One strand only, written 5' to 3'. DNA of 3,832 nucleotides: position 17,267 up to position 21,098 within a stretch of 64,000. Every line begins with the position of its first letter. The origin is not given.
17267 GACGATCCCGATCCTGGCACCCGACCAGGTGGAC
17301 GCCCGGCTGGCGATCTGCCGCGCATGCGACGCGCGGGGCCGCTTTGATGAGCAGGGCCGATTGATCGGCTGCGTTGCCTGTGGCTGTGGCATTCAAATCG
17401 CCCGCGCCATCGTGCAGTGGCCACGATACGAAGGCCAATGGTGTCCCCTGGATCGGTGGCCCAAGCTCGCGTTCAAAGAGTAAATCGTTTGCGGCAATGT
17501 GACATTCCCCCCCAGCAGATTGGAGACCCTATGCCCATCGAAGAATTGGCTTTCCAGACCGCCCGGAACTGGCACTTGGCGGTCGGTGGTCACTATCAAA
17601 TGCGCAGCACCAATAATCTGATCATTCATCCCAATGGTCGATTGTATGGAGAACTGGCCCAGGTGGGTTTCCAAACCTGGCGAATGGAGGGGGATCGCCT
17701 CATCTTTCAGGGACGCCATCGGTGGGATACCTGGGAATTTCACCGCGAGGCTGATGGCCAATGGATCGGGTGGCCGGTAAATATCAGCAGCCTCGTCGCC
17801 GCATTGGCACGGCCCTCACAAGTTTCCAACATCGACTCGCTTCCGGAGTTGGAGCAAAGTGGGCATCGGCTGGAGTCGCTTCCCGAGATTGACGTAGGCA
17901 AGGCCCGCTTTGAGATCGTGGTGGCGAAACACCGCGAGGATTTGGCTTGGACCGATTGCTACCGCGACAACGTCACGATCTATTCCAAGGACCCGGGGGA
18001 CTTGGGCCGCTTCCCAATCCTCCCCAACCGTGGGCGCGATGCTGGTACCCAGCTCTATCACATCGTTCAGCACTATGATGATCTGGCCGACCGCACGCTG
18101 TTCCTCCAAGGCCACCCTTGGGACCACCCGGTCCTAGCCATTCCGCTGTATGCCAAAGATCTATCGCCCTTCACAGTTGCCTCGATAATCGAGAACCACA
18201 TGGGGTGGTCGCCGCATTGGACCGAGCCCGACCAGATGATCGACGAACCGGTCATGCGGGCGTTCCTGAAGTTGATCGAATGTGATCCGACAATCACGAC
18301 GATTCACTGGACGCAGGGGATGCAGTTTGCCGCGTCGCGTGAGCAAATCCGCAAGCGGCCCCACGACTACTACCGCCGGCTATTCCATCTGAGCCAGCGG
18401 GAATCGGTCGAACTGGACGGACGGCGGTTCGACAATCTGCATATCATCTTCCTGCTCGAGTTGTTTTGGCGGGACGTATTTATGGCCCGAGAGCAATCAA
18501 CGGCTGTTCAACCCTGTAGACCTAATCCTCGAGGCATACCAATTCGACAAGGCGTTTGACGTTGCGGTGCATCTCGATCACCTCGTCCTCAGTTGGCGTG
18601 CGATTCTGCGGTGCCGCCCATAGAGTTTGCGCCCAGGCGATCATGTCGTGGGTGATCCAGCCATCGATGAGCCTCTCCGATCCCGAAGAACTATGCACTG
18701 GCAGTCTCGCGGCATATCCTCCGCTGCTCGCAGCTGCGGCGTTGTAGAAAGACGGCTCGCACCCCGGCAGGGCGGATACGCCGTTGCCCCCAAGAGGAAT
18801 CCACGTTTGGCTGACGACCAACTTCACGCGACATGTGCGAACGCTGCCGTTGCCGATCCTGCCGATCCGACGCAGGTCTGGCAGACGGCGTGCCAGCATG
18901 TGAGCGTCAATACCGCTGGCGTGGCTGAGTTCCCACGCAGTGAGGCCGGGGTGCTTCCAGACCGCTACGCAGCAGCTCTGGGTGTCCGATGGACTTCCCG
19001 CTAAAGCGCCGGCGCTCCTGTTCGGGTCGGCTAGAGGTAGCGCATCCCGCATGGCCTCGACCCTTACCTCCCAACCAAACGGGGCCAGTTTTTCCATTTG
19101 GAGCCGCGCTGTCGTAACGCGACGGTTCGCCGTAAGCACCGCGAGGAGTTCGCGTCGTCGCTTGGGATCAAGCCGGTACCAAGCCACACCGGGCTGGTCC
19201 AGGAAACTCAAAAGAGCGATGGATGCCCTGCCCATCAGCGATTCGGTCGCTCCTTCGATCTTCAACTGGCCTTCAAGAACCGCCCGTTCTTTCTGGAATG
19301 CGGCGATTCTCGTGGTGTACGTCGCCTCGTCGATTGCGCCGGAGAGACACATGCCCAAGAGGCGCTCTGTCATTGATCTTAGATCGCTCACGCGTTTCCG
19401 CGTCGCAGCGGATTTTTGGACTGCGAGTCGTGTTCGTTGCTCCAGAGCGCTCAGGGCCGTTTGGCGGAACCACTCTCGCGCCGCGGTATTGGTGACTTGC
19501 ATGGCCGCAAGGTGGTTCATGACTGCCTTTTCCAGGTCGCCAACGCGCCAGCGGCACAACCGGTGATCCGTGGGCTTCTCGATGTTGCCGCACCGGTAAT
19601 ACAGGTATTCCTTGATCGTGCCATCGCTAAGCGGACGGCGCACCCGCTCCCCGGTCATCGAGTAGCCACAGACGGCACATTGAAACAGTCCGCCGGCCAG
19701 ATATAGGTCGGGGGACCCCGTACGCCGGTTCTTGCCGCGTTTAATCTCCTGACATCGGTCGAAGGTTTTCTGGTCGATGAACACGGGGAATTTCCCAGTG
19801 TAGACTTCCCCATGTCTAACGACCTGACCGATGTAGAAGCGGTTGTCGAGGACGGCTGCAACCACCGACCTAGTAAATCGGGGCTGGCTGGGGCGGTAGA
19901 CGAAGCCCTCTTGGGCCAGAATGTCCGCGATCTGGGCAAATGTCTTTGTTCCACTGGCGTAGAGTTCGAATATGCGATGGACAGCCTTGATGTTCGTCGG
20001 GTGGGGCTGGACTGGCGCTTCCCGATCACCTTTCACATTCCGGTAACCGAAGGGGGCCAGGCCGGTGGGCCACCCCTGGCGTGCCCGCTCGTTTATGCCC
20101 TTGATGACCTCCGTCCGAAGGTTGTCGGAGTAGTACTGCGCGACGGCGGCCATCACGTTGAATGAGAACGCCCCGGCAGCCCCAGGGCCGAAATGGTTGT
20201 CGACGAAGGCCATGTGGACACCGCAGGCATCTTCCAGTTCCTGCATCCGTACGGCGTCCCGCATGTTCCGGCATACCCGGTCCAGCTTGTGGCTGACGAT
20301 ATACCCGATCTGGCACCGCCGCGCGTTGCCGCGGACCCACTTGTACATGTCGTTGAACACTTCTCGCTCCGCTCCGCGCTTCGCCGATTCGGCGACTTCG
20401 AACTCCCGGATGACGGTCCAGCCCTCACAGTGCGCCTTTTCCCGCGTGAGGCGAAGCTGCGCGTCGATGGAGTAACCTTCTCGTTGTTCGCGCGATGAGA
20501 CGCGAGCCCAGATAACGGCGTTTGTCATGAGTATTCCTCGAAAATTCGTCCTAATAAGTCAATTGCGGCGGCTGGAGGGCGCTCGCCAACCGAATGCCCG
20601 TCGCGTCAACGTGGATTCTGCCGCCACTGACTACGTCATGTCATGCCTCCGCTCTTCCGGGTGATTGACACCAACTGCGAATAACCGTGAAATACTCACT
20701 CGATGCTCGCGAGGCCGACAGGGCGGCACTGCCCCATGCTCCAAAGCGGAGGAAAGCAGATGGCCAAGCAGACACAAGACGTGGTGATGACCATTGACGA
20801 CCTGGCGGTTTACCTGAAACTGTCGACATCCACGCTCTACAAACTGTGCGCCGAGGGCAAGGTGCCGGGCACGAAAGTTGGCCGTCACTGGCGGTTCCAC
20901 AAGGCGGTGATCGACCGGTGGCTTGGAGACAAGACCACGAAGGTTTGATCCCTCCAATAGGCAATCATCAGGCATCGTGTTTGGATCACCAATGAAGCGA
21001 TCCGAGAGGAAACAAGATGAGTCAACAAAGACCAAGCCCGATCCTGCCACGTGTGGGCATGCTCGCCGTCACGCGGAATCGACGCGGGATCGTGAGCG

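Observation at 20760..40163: DISARM/ARMADA-like helicase-methylase operon with no DrmC and four extra effector-type genes inside it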

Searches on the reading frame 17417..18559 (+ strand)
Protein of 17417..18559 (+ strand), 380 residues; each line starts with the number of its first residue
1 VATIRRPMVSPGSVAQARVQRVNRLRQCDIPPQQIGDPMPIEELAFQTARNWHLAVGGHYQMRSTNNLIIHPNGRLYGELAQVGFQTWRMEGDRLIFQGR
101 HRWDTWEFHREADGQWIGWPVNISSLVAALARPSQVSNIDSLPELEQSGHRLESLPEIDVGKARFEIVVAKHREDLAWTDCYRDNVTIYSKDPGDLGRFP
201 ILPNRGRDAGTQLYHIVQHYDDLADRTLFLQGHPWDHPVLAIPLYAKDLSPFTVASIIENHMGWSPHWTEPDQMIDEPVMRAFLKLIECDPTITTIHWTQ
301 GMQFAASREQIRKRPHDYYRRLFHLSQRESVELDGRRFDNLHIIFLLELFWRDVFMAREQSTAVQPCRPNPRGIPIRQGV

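Call 8: search_protein_families(library=pfam, proteins=[window:17417-18559:+], max_evalue=0.001)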
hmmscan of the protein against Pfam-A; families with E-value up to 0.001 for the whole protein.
window:17417-18559:+ (380 aa): 1 family
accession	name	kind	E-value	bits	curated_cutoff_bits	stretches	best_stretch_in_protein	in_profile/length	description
PF11913.13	DUF3431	-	1e-12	48.7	25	1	167-358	1-206/219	Protein of unknown function (DUF3431)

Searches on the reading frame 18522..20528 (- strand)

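Call 8: search_protein_families(library=pfam, proteins=[window:18522-20528:-], max_evalue=0.001)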
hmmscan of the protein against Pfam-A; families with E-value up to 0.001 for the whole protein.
window:18522-20528:- (668 aa): 3 families
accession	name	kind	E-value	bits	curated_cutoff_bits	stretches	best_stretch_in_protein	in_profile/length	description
PF00239.26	Resolvase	-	7.1e-19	68.8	23.3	1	4-152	1-143/145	Resolvase, N terminal domain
PF07508.19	Recombinase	-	8.6e-12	45.6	21.1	1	177-264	1-100/102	Recombinase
PF13408.12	Zn_ribbon_recom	-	2.1e-07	31.7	25.3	1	280-340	4-57/58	Recombinase zinc beta ribbon domain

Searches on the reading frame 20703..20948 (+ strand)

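Call 3: search_protein_families(library=pfam, proteins=[window:20703-20948:+], max_evalue=0.01)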
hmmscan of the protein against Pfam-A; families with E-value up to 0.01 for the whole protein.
window:20703-20948:+ (81 aa): 1 family
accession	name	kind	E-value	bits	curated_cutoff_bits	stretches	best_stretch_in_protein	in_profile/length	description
PF12728.13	HTH_17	-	4e-15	56.3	27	1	28-74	1-47/51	Helix-turn-helix domain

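Call 4: search_protein_families(library=padloc, proteins=[window:20703-20948:+], max_evalue=0.001)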
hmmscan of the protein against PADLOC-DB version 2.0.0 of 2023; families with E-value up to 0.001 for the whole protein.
window:20703-20948:+ (81 aa): 1 family
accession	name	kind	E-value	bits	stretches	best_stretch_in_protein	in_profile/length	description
PDLC04133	mad1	-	3e-10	38.2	1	27-74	4-51/60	mads_1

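Call 9: search_protein_families(library=ncbifam, proteins=[window:20703-20948:+], max_evalue=0.01)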
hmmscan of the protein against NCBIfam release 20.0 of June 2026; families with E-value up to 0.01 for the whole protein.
window:20703-20948:+ (81 aa): 2 families
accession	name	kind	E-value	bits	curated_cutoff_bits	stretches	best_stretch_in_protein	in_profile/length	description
NF047737.1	antiphage_MADS1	equivalog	1.1e-15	57.6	80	1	26-74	1-49/49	methylation-associated defense system helix-turn-helix domain-containing protein MAD1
TIGR01764.1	excise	domain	2.4e-14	53.4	28.8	1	29-74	2-47/49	excisionase family DNA-binding protein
